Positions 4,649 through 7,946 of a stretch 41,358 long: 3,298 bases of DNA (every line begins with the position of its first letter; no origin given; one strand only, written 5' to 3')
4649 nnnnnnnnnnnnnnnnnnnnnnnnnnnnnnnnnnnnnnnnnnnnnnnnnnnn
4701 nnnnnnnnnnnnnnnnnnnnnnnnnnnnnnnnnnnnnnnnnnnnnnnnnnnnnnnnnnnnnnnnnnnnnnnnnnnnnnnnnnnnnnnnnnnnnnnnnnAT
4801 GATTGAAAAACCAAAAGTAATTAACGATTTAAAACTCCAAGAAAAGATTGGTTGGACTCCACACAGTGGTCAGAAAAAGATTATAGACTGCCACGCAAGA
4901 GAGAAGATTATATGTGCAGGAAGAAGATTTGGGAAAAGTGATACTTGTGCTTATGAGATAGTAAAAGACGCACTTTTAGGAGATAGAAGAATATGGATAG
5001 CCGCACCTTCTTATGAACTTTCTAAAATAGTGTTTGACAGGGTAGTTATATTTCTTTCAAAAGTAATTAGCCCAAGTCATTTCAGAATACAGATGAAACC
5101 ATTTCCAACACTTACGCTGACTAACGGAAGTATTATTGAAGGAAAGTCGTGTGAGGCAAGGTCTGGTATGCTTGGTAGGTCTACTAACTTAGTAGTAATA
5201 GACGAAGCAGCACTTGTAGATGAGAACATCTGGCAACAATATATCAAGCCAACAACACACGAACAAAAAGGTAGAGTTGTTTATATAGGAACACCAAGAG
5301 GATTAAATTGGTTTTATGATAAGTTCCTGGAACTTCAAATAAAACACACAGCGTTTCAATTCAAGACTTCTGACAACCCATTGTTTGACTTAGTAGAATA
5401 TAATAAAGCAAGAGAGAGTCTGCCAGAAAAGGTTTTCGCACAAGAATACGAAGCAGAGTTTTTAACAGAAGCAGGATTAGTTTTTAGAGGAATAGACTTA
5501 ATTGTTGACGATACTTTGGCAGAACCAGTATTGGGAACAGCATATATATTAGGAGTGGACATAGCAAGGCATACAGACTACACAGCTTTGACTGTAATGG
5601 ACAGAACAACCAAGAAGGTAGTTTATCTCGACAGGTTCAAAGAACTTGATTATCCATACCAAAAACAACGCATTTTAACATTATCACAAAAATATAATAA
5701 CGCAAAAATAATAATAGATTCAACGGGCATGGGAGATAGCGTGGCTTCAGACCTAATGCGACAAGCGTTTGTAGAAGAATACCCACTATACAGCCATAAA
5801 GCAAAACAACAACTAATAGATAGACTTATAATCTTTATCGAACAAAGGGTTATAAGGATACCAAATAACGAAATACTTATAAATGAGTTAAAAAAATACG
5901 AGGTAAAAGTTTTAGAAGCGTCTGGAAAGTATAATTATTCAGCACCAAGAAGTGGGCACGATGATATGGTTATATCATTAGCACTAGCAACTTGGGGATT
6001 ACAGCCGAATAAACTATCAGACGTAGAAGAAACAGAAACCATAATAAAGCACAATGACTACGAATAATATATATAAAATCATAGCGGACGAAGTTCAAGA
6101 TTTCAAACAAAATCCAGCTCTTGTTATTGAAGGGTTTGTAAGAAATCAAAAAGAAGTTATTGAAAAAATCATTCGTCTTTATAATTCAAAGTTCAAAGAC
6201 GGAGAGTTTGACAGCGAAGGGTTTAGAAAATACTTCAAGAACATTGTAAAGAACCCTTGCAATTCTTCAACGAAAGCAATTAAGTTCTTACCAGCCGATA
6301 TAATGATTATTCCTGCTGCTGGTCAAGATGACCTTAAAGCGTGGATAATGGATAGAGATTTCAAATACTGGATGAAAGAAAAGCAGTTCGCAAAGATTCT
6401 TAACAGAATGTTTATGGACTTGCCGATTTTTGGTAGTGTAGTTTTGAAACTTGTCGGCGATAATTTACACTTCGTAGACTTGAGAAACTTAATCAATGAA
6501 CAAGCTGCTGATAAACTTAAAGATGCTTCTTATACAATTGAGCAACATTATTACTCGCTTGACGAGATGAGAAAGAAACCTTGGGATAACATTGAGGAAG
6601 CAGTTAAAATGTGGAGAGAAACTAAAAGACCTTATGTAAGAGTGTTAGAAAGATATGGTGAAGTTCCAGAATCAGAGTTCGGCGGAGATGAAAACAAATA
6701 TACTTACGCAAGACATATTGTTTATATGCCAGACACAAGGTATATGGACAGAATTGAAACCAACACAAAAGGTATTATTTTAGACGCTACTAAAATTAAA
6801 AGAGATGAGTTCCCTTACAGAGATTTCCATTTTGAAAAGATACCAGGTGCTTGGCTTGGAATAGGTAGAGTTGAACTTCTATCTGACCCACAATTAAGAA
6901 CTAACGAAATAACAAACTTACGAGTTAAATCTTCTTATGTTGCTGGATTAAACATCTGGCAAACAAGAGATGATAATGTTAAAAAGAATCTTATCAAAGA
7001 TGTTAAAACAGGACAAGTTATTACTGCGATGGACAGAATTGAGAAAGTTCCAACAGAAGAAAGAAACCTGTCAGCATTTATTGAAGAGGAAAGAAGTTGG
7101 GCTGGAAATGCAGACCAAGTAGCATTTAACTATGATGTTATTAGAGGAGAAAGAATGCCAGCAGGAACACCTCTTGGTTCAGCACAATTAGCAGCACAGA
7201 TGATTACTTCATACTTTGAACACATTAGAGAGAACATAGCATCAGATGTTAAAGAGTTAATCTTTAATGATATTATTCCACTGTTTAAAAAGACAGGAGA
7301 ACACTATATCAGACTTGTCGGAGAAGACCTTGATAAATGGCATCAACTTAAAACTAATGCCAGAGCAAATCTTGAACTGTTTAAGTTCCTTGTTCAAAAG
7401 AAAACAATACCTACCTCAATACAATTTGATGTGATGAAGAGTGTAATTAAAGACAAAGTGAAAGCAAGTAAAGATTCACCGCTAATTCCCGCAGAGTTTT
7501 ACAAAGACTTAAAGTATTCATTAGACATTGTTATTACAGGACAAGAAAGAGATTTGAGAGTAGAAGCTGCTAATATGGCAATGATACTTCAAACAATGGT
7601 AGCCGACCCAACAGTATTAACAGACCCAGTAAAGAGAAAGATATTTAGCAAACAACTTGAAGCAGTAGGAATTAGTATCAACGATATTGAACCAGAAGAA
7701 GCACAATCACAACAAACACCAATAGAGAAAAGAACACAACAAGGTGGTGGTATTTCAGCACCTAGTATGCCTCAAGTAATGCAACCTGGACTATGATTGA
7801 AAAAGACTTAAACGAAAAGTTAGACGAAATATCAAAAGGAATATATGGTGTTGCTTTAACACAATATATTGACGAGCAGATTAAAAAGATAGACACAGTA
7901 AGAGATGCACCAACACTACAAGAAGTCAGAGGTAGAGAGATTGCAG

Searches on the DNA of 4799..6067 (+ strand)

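Call 41: search_rna_families(sources=[L012, L009, L010, L013], threshold=gathering)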
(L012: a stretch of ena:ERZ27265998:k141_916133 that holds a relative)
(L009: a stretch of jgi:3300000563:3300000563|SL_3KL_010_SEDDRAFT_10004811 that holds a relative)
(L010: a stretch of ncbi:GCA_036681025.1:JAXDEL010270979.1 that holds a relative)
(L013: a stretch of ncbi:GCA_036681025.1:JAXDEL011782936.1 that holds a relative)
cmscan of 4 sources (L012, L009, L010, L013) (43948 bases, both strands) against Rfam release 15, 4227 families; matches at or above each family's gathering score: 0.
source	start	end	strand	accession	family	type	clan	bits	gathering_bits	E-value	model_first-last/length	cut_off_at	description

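Call 67: build_rna_model(alignment_id=A7)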
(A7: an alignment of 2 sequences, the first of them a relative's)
Model R1 built from alignment A7 (2 sequences, 155 columns); structure: RNAalifold consensus.
model positions 155; base pairs 32; branch points 4; effective number of sequences 1.2; information 0.59 bits per position. Calibrated on 0.2 Mb of random sequence (short: E-values are rough).
structure used (alignment columns):
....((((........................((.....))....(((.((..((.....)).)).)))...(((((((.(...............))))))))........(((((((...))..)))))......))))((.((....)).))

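Call 68: search_with_rna_model(model_id=R1, sources=[window, L010, L013, L014, L020, L099, L111, L113, L114, L016, L017, L018, L019], max_evalue=10, show_alignments=4)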
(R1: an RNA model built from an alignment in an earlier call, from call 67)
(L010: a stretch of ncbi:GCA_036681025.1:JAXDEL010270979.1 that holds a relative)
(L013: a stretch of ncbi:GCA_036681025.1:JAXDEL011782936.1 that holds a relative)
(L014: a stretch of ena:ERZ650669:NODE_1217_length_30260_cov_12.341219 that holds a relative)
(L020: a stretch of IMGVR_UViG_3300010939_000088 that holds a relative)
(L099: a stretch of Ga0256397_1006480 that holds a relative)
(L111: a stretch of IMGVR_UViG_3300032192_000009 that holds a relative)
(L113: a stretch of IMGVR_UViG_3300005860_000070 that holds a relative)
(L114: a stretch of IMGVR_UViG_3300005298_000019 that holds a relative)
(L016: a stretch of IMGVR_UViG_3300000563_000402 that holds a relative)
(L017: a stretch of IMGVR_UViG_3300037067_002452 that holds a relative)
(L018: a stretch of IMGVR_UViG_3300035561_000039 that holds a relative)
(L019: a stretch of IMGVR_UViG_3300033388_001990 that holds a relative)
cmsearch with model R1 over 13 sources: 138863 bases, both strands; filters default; matches with E-value up to 10: 11.
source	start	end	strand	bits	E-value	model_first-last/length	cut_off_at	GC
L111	1590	1709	+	16.5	0.14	14-137/155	no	0.32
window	22986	23022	-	13.7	0.64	1-155/155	no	0.27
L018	7585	7677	-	12.4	1.2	1-155/155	no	0.33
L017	955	1002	-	12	1.6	1-155/155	no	0.33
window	35180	35239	+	11.3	2.2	1-155/155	no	0.22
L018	6306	6379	-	10.8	2.9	1-155/155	no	0.34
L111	2645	2697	-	10.8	2.9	1-155/155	no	0.32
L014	16145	16236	-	10.5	3.5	1-155/155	no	0.29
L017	3924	4017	-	10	4.3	1-155/155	no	0.28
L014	16438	16478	-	10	4.4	1-155/155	no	0.27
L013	6547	6605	-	8.8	8.4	1-155/155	no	0.24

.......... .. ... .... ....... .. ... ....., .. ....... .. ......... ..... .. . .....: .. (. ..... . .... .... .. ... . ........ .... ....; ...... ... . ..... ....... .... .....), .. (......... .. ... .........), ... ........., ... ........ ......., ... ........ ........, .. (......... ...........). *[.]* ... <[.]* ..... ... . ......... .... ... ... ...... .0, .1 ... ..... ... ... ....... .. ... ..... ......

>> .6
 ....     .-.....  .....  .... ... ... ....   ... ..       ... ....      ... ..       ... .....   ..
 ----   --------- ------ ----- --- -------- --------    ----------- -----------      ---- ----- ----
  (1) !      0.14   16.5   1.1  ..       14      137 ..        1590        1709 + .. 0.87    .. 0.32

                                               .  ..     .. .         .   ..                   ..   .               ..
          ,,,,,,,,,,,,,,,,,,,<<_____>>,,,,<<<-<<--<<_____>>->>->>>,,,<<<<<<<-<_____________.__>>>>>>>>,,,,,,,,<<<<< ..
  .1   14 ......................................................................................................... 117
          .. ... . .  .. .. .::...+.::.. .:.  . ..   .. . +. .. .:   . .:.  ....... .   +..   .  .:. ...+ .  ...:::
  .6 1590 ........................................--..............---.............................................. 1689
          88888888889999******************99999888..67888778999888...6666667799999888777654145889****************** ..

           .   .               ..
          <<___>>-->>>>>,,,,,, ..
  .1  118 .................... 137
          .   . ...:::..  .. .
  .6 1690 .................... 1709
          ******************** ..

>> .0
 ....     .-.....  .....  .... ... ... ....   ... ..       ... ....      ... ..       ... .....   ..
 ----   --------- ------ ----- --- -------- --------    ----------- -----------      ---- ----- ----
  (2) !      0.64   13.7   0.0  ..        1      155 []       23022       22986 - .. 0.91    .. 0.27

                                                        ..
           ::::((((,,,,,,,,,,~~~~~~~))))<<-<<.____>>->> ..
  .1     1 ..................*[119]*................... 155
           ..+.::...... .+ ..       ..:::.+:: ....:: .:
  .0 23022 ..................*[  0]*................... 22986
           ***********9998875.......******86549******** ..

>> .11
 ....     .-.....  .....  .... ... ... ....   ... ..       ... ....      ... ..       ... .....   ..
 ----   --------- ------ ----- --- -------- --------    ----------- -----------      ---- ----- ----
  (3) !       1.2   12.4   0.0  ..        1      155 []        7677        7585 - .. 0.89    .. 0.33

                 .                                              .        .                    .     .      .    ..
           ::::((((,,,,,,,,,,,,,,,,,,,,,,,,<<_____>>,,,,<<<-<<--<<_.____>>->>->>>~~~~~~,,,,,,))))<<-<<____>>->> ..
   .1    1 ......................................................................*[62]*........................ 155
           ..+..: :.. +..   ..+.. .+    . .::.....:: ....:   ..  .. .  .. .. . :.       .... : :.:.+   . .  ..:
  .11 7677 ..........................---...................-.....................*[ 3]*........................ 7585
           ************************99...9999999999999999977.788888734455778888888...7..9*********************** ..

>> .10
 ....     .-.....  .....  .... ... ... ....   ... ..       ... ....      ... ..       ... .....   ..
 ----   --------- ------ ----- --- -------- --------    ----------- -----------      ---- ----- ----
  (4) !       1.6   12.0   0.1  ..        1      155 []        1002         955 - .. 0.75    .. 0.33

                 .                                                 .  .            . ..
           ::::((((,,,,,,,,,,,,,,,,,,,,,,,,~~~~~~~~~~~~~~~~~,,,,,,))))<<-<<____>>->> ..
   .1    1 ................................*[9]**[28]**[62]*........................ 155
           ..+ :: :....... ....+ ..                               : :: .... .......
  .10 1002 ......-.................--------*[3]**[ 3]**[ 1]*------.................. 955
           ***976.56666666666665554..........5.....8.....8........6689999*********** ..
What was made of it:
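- Tried and rejected: The covariance model built from it misses the window and L010 (calls 67, 68).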

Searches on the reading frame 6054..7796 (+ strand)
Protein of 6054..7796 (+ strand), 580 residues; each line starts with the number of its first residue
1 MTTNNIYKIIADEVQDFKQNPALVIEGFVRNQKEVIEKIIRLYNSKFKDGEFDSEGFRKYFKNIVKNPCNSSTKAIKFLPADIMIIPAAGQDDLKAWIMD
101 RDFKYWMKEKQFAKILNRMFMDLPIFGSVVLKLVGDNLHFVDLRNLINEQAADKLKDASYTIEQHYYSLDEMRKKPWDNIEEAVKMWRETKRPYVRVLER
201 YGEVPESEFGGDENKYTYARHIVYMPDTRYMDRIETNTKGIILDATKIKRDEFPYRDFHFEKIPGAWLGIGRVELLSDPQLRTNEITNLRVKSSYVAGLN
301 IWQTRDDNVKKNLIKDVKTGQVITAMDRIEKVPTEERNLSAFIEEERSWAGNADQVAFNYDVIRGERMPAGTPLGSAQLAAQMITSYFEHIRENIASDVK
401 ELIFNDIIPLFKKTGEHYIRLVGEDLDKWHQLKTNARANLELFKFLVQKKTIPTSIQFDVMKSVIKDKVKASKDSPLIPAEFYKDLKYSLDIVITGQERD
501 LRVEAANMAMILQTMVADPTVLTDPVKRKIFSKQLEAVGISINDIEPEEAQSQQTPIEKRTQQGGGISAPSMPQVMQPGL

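Call 61: search_protein_families(library=phrogs, proteins=[window:6054-7796:+], max_evalue=0.001)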
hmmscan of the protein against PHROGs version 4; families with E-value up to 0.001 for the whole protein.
window:6054-7796:+ (580 aa): 1 family
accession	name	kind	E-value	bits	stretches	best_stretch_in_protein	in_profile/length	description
phrog_332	-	connector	2.5e-10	40.3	1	106-393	117-412/560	head-tail adaptor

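Call 76: search_dna_similar(query=window:6054-7796:+, collection=phages, mode=protein, max_rows=15, max_evalue=0.001)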
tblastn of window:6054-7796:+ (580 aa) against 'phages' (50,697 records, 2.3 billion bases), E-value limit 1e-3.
Records with a match: 1; places in all: 1; records where one place covers at least 80% of the query: 0.
Best place of each record, by identity: <60% 1.
By first word of the organism name: Caudoviricetes 1.
By host as written in the record: - 1.
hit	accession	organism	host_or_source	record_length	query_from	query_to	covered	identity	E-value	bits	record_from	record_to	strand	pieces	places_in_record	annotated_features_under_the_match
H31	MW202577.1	Caudoviricetes sp.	Manatee Spring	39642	9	424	72%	22.6%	5e-17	91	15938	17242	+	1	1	hypothetical protein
